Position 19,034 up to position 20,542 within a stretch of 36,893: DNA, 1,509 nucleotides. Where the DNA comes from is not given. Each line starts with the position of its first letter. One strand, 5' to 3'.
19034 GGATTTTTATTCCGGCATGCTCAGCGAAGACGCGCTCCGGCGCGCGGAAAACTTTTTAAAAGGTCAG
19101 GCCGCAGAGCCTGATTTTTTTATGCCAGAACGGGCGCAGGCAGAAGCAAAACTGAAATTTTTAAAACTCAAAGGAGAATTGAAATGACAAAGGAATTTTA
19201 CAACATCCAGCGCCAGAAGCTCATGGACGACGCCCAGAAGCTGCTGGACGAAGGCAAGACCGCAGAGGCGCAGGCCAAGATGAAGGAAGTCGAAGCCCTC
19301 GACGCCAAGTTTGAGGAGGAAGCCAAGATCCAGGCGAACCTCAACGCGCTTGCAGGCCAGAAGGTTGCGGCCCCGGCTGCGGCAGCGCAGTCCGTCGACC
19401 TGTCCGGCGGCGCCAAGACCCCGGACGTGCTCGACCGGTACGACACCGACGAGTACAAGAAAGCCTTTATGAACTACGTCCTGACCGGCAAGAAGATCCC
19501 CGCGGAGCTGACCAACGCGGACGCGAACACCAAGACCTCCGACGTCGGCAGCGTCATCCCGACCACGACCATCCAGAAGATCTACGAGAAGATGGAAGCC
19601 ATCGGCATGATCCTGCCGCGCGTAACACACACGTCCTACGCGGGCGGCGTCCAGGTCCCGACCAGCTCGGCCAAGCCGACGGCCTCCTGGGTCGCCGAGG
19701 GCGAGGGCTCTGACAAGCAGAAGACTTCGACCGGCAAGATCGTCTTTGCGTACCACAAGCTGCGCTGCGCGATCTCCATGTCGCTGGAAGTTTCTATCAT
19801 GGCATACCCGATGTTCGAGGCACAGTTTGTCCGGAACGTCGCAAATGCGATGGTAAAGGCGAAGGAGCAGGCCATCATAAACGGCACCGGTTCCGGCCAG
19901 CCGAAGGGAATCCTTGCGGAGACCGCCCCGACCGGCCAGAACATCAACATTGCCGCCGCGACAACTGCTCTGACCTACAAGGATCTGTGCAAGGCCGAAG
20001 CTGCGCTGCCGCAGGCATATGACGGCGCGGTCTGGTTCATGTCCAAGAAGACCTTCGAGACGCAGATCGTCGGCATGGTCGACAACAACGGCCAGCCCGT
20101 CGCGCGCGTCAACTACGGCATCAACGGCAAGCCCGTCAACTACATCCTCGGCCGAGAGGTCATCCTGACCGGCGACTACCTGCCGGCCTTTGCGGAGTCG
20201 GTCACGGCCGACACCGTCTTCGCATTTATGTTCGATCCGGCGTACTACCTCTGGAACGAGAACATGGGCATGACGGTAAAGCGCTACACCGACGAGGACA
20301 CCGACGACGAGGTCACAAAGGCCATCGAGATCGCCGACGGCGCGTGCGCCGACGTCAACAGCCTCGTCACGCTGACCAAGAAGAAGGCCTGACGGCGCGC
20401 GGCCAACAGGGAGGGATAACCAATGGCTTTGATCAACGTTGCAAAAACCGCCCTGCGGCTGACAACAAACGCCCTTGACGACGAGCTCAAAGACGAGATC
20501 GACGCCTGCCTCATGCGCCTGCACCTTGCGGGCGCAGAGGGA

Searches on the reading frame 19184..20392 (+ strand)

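Call 79: search_protein_families(library=phrogs, proteins=[window:19184-20392:+], max_evalue=0.00001)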
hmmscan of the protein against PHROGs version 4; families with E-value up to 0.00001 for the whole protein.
window:19184-20392:+ (402 aa): 3 families
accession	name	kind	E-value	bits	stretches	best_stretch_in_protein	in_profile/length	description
phrog_10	-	head and packaging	3.9e-59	202.3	1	9-401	271-637/752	major head protein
phrog_617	-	head and packaging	3.4e-14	53.6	1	22-389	226-613/626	major head protein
phrog_15928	-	head and packaging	7.1e-08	33.7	1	227-371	25-153/185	major head protein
